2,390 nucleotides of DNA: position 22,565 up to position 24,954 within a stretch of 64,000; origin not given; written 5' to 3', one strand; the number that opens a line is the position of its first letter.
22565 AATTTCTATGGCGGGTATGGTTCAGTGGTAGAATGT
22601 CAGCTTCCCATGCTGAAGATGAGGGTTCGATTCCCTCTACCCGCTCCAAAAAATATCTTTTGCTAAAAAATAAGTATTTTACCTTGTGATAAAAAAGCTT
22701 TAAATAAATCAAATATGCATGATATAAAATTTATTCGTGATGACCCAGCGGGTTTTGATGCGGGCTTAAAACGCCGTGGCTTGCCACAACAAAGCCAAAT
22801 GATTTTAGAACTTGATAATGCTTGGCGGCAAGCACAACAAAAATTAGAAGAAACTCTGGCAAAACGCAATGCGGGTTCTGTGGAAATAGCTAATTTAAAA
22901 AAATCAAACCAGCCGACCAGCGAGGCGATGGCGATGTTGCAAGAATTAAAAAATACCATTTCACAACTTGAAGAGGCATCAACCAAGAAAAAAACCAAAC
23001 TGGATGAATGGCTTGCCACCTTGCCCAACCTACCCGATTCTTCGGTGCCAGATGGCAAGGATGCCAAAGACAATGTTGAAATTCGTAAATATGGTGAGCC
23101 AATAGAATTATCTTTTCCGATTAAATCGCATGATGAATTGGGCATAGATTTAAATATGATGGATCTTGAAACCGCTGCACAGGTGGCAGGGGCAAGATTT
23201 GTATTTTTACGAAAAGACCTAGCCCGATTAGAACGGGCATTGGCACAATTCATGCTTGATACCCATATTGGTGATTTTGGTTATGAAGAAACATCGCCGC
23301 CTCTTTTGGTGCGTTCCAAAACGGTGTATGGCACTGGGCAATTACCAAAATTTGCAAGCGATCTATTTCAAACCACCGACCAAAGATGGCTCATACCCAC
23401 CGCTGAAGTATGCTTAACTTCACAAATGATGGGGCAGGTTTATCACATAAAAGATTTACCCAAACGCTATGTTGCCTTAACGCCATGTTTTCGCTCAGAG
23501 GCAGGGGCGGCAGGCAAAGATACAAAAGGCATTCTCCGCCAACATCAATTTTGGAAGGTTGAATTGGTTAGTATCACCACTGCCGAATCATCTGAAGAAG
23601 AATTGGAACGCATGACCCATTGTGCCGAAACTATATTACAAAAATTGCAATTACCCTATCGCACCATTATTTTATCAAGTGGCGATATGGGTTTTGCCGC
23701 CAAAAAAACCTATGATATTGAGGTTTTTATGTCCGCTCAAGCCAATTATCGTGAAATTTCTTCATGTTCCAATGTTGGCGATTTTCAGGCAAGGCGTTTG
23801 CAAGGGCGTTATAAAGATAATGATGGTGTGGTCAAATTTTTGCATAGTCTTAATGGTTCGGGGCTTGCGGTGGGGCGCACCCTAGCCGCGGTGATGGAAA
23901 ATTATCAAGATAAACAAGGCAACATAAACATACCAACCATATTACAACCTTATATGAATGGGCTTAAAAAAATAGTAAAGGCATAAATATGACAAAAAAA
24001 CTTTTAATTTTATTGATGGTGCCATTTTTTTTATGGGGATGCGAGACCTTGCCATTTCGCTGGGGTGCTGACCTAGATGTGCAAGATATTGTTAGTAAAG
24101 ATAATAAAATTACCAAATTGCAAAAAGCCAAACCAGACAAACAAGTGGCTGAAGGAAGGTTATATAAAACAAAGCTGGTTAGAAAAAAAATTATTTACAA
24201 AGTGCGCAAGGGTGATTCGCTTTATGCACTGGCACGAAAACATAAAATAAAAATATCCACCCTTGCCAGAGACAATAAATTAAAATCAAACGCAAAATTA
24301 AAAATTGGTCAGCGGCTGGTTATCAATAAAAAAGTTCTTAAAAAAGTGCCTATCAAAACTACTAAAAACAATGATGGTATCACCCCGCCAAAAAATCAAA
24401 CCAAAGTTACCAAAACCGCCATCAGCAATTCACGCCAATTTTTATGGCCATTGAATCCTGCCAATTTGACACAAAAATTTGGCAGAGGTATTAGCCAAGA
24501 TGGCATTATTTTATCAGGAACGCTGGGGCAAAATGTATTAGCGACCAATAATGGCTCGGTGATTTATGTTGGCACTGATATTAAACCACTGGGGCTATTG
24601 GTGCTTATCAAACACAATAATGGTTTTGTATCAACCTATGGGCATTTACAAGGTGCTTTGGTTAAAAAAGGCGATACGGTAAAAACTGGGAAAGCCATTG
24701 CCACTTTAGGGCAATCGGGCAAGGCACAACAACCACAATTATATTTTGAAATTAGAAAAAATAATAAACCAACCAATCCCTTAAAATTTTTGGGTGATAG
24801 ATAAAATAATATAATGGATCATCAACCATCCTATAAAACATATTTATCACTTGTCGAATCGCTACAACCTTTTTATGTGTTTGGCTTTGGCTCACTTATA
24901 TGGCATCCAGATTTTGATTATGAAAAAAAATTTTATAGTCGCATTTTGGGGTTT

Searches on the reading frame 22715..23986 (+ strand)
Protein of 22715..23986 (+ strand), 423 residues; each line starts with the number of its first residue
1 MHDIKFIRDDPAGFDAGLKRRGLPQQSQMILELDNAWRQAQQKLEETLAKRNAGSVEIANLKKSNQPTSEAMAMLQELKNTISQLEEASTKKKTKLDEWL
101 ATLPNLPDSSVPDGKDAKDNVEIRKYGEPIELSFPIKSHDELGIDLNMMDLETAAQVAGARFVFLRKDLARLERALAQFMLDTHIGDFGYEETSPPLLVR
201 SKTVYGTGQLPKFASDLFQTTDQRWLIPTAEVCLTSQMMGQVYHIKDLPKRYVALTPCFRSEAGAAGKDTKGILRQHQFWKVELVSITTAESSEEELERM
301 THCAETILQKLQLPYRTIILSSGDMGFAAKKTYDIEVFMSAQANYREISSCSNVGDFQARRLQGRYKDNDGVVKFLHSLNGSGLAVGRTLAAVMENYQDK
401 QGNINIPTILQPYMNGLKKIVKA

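Call 37: search_protein_families(library=ncbifam, proteins=[window:22715-23986:+], max_evalue=0.00001)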
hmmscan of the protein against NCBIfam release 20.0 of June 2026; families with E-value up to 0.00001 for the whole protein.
window:22715-23986:+ (423 aa): 5 families
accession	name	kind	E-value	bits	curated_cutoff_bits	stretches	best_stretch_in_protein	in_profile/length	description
TIGR00414.1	serS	equivalog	4.2e-141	470.7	301.65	1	1-414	1-418/418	serine--tRNA ligase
TIGR00418.1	thrS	equivalog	2.4e-09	36.7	383.65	1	137-321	171-352/565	threonine--tRNA ligase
NF006625.0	PRK09194.1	equivalog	6.3e-09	35.3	558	1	187-331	63-208/559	proline--tRNA ligase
TIGR00409.1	proS_fam_II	equivalog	3e-08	33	306.7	0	199-332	75-209/568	proline--tRNA ligase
TIGR00408.1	proS_fam_I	equivalog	2.5e-07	30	437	1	226-407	102-277/475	proline--tRNA ligase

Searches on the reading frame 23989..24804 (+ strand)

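Call 37: search_protein_families(library=ncbifam, proteins=[window:23989-24804:+], max_evalue=0.00001)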
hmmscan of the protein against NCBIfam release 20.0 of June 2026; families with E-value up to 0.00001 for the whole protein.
window:23989-24804:+ (271 aa): 15 families
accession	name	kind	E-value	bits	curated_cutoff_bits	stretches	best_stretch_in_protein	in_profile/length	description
NF040883.1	amid_act_ActS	equivalog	8.3e-37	126.7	375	1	68-269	34-234/242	amidase activator ActS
NF041208.1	celldiv_DipM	equivalog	2e-34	119.5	740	2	147-268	294-417/419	cell division endopeptidase DipM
NF050804.1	CellDivDipMCaul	equivalog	3.1e-30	105.5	900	2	148-258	504-616/634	cell division endopeptidase DipM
NF008123.1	PRK10871.1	equivalog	1.2e-27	97.3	311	1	124-271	215-365/365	murein hydrolase activator NlpD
NF008644.1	PRK11637.1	equivalog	1.5e-20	73.6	270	1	148-269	261-384/385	murein hydrolase activator EnvC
NF047755.1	LIC_10271_M23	exception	1.5e-17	64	180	1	66-264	23-205/207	LIC_10271 family cell wall hydrolase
NF008652.0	PRK11649.1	equivalog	4.8e-17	61.8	341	1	156-265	299-407/439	murein DD-endopeptidase MepM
NF052336.1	PdgHdaseHSB100310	equivalog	1.5e-16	60.7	500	1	140-260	24-146/316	peptidoglycan hydrolase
NF052530.1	Heli_ShapePgp3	exception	1.6e-15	57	300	1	63-268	59-264/270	peptidoglycan metallopeptidase Pgp3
NF047657.1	CellWlHdaseLepto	equivalog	5.9e-14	52.1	400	1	68-264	27-216/221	hypothetical protein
NF053738.1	S2SprSpoIIQBc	equivalog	6.9e-14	52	250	1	182-269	136-224/232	stage II sporulation protein SpoIIQ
NF053825.1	PdgNdpepShyA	equivalog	5.3e-12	45.1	700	1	165-266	291-391/425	peptidoglycan DD-endopeptidase ShyA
NF053824.1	PdgNdpepShyC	equivalog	1.2e-10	40.8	700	1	155-259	281-384/429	peptidoglycan DD-endopeptidase ShyC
NF008050.0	PRK10783.1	equivalog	6.4e-10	37.9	508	1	39-131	313-403/457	murein transglycosylase D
NF052529.1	PG_M23_Pgp6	exception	1.1e-08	34.2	600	1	172-255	337-419/452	peptidoglycan metallopeptidase Pgp6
